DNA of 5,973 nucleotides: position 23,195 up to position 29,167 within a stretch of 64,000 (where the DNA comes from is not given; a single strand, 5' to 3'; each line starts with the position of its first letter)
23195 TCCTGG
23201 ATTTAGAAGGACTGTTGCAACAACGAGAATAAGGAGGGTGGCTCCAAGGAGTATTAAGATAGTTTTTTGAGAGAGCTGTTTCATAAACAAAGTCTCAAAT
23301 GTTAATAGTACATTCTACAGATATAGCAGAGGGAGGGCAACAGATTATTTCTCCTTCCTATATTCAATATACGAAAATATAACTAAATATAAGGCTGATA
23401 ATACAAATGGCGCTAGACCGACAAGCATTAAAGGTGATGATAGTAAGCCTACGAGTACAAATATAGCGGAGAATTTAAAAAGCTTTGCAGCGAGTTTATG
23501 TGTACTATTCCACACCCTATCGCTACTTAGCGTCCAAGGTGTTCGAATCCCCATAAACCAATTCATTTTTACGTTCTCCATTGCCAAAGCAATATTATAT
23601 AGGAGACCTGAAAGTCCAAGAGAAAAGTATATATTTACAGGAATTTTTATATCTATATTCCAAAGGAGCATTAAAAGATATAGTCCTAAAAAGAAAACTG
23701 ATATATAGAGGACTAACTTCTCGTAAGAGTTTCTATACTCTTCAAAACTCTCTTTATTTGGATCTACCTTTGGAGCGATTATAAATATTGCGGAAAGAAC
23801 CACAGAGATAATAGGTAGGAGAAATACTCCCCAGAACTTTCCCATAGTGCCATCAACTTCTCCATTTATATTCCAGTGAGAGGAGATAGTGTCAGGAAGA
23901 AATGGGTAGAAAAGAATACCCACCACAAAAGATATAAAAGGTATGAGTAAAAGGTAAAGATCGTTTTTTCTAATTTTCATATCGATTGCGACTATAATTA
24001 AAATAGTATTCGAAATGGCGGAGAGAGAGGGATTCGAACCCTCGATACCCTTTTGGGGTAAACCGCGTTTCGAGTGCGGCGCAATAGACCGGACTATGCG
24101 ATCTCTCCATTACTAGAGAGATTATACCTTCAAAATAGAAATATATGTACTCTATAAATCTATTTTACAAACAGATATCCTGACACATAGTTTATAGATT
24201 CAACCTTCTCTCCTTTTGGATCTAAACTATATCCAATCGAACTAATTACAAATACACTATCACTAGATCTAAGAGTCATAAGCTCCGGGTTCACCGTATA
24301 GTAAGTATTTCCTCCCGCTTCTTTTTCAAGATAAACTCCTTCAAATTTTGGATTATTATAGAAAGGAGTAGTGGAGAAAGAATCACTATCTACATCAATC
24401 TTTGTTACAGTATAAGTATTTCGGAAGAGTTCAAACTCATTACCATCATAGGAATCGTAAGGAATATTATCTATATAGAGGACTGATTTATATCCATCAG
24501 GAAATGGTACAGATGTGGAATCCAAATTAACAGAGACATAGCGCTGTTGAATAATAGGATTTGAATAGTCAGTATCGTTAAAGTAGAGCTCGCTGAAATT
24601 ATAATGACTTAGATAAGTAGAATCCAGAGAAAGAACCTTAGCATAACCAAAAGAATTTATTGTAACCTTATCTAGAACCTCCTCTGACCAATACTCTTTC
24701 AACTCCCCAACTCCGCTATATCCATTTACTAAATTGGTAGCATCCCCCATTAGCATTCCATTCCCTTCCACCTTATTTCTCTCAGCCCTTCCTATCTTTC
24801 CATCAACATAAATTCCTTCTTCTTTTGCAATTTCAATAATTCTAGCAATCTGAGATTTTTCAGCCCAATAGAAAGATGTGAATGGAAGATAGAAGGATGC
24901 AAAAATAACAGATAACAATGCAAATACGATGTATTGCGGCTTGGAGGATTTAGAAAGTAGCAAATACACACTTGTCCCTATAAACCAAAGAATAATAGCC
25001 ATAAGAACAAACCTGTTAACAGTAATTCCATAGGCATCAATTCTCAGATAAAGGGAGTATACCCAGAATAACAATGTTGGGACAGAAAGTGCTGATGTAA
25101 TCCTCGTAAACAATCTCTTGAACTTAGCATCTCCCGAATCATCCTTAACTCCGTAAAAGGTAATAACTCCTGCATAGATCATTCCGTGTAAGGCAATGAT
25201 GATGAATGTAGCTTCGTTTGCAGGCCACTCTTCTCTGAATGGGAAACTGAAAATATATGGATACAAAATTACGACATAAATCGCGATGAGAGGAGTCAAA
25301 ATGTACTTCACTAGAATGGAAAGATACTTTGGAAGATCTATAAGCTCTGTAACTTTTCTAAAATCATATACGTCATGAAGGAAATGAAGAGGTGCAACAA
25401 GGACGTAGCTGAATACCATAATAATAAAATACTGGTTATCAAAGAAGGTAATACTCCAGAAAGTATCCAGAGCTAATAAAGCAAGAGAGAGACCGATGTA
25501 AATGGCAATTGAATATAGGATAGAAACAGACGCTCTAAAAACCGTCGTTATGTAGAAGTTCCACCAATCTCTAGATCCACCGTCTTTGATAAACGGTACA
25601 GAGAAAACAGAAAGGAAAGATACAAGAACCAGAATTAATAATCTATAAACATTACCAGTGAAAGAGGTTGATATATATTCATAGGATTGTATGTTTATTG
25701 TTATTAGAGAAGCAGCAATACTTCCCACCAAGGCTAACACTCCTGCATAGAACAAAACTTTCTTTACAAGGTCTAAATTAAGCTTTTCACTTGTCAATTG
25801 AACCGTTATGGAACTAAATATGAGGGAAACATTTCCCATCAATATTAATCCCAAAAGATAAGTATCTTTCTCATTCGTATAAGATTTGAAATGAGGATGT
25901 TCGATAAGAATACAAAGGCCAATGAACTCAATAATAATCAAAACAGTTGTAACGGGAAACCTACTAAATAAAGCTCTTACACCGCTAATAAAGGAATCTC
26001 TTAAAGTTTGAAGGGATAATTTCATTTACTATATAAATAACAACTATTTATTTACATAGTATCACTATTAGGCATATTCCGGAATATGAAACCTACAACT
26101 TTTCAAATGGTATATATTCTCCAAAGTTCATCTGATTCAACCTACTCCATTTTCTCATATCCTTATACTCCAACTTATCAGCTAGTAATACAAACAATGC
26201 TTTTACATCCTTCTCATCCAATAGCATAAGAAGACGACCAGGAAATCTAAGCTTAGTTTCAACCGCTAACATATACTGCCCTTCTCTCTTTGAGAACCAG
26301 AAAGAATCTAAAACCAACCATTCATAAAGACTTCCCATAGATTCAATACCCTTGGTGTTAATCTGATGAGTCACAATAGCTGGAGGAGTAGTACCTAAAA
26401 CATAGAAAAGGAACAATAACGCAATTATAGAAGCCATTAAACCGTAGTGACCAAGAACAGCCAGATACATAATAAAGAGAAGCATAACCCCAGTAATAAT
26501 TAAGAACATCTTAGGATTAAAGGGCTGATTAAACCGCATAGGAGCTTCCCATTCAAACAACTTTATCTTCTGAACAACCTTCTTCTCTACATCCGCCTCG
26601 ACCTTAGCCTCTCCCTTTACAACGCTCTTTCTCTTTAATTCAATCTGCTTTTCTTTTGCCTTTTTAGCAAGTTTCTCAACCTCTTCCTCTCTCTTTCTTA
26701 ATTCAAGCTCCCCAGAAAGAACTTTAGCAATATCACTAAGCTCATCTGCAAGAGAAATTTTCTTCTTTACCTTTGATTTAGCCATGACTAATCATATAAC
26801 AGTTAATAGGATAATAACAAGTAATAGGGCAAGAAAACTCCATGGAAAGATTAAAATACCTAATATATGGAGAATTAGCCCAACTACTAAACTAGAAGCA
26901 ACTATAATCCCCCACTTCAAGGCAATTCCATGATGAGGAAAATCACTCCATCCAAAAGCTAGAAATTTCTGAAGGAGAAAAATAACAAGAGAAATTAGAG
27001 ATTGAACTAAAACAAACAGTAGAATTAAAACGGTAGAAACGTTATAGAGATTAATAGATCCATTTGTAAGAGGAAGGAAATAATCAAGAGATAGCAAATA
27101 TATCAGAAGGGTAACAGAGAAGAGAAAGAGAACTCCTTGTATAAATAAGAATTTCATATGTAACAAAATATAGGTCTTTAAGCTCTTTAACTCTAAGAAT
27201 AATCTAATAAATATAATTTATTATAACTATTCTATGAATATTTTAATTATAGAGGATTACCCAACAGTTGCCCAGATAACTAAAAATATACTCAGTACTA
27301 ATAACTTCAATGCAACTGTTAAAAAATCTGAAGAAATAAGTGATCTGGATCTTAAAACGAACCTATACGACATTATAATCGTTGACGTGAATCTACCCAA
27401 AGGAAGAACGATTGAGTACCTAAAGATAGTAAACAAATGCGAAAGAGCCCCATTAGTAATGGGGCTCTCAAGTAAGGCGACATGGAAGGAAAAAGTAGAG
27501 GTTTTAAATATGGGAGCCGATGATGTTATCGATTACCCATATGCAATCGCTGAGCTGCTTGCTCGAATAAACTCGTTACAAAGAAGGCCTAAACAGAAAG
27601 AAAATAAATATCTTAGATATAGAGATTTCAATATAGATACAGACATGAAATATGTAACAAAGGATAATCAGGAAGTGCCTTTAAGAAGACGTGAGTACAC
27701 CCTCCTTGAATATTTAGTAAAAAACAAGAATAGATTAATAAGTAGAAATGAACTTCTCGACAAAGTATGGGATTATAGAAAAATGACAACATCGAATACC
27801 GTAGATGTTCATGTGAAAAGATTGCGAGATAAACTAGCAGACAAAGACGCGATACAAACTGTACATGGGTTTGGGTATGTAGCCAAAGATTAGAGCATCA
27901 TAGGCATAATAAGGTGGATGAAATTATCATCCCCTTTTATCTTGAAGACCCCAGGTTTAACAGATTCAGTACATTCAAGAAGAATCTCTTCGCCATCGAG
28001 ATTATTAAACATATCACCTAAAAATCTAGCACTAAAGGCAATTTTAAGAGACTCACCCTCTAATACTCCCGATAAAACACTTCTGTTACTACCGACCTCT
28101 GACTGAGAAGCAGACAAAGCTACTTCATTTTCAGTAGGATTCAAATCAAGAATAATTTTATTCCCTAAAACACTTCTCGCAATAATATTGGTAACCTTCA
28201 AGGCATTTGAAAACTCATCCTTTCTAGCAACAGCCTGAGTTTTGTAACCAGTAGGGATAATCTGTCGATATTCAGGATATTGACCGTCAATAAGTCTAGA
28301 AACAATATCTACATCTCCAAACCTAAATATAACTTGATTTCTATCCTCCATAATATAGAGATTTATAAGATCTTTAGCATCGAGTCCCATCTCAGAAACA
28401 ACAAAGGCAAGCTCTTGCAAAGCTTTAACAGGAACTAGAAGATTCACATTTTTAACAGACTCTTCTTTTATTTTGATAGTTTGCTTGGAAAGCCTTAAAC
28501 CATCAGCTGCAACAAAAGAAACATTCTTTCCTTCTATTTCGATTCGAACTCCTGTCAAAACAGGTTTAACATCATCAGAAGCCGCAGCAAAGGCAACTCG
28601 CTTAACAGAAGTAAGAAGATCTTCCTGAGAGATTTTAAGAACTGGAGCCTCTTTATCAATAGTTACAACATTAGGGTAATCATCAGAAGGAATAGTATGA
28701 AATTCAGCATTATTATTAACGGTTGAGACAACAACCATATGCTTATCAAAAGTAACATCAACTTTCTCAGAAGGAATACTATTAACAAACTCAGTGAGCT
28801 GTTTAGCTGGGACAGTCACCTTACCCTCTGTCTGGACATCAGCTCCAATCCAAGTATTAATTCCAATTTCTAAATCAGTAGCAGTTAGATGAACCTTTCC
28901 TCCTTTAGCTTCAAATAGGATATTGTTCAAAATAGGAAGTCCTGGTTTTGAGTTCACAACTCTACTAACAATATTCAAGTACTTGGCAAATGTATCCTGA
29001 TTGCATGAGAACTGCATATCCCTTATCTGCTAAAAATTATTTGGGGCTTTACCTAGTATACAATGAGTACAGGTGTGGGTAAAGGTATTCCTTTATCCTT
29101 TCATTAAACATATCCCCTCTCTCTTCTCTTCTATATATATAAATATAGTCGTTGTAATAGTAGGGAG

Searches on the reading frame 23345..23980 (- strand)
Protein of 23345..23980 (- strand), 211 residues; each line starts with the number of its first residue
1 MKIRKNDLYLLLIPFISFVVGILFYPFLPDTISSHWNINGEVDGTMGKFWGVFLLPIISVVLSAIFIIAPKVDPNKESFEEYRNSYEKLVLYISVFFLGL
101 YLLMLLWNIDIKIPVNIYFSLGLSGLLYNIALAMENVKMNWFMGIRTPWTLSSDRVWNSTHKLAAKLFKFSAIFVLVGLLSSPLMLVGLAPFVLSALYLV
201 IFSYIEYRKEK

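Call 58: search_protein_families(library=pfam, proteins=[window:23345-23980:-], max_evalue=0.001)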
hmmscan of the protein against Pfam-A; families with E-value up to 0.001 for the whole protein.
window:23345-23980:- (211 aa): 2 families
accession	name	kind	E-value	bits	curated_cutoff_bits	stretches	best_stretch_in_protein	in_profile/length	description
PF07853.16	DUF1648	-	6.4e-18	64.6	28.7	1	13-59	2-48/49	Domain of unknown function (DUF1648)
PF13630.11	SdpI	-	1e-15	58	28.2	1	137-199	2-64/71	SdpI/YfhL protein family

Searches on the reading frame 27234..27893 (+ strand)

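Call 58: search_protein_families(library=pfam, proteins=[window:27234-27893:+], max_evalue=0.001)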
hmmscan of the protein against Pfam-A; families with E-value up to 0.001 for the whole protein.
window:27234-27893:+ (219 aa): 2 families
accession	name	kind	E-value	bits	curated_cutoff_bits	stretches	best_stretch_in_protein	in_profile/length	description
PF00486.34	Trans_reg_C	-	3.1e-25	88.5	26.2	1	146-216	2-76/77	Transcriptional regulatory protein, C terminal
PF00072.30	Response_reg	-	1.4e-13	51.4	30.2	1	3-113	1-111/111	Response regulator receiver domain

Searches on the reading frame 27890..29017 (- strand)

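Call 58: search_protein_families(library=pfam, proteins=[window:27890-29017:-], max_evalue=0.001)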
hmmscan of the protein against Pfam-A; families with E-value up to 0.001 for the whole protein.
window:27890-29017:- (375 aa): 3 families
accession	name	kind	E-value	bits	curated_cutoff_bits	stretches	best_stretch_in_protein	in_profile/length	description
PF00712.24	DNA_pol3_beta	-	1.3e-34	119.4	24.4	2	1-117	1-119/120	DNA polymerase III beta subunit, N-terminal domain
PF02767.21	DNA_pol3_beta_2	-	3.9e-33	114.6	27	2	129-249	2-116/116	DNA polymerase III beta subunit, central domain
PF02768.20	DNA_pol3_beta_3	-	2.2e-21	76.3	27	1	251-373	1-120/121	DNA polymerase III beta subunit, C-terminal domain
